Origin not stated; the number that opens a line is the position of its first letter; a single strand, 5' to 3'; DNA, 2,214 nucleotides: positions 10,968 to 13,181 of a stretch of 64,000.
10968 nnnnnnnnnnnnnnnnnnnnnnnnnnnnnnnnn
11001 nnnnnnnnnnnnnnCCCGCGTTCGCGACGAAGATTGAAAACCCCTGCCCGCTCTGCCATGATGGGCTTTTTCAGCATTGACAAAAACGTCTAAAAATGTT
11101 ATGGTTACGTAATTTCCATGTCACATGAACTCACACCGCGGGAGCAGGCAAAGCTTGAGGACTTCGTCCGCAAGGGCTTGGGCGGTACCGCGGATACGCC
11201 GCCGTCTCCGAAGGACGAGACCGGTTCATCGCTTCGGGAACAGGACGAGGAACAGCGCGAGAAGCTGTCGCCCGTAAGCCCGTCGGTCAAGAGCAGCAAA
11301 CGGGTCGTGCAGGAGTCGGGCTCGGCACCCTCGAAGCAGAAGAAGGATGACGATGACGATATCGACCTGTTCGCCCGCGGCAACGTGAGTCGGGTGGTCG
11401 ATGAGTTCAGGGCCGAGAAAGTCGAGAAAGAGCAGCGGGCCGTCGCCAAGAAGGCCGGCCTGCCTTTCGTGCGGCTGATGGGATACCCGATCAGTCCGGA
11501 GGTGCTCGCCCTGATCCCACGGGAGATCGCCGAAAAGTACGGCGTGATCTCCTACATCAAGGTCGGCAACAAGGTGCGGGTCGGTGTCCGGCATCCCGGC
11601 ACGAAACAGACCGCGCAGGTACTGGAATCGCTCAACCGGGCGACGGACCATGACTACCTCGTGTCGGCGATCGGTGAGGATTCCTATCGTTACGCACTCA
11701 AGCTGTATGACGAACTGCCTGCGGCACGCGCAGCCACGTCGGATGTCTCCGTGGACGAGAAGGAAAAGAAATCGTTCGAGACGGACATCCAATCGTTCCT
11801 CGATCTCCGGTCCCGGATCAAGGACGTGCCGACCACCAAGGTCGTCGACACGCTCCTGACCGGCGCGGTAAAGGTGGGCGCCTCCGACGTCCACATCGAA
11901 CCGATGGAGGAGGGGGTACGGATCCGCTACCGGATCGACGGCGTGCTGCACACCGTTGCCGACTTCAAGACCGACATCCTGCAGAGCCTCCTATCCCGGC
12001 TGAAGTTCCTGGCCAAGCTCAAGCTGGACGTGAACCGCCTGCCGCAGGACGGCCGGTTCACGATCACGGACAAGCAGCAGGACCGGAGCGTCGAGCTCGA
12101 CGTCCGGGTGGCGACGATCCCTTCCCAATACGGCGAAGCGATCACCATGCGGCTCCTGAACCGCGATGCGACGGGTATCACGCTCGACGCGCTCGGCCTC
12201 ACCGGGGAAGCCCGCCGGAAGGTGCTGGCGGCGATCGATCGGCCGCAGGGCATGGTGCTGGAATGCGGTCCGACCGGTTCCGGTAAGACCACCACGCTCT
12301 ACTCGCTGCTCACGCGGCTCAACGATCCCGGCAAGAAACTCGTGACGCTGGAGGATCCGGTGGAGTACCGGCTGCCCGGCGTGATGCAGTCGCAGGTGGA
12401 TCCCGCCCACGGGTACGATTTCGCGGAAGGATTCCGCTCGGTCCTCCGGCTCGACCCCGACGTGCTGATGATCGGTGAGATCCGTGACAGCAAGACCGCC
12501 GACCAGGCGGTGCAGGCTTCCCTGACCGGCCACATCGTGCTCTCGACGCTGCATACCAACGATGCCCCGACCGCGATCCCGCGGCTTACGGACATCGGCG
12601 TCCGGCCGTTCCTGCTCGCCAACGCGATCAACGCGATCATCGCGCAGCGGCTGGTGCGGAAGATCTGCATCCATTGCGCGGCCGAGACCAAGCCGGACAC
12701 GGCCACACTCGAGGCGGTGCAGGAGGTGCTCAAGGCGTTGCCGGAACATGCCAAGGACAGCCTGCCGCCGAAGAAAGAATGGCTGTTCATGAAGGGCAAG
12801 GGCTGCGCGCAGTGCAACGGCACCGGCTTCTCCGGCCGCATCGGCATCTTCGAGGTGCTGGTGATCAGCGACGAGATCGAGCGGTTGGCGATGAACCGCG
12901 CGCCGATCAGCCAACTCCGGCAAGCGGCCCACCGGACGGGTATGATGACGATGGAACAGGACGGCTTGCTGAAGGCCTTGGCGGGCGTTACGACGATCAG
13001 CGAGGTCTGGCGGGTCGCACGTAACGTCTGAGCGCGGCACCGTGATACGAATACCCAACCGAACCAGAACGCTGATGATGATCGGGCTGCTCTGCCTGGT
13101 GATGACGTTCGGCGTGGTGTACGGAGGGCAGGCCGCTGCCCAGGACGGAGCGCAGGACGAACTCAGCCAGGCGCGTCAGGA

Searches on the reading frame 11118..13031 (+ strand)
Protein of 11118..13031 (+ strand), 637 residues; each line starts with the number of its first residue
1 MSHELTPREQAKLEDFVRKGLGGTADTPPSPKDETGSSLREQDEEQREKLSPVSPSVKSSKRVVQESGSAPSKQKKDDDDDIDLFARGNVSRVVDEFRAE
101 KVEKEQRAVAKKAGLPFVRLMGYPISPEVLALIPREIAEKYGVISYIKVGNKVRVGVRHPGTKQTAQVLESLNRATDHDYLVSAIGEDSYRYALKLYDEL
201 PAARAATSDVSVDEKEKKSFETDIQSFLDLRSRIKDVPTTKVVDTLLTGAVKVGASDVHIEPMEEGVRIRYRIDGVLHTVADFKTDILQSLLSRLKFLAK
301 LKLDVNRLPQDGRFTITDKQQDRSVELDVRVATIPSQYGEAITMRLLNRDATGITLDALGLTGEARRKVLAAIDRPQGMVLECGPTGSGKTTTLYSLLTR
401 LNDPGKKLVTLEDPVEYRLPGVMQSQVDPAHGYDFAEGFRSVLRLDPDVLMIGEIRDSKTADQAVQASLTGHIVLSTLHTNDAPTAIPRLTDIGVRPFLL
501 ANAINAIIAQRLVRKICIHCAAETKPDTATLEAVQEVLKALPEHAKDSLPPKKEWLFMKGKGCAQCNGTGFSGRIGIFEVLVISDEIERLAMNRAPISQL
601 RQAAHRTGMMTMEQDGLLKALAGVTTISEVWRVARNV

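Call 8: search_protein_families(library=pfam, proteins=[window:11118-13031:+], max_evalue=0.01)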
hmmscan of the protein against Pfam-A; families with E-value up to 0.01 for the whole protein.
window:11118-13031:+ (637 aa): 5 families
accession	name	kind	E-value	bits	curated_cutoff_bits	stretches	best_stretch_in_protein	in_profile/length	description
PF00437.27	T2SSE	-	1e-115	386.8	24.9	1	236-632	5-370/370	Type II/IV secretion system protein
PF05157.20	MshEN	-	1.2e-05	25.7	23.1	1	114-172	2-60/90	MshEN domain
PF13401.12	AAA_22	-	0.0032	18.2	27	0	376-412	4-42/130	AAA domain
PF25199.1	nSTAND_NTPase5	-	0.0059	16.9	34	0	374-415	38-80/145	Novel STAND NTPase 5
PF20720.3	nSTAND3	-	0.0059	16.7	27.2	0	377-416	17-56/155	Novel STAND NTPase 3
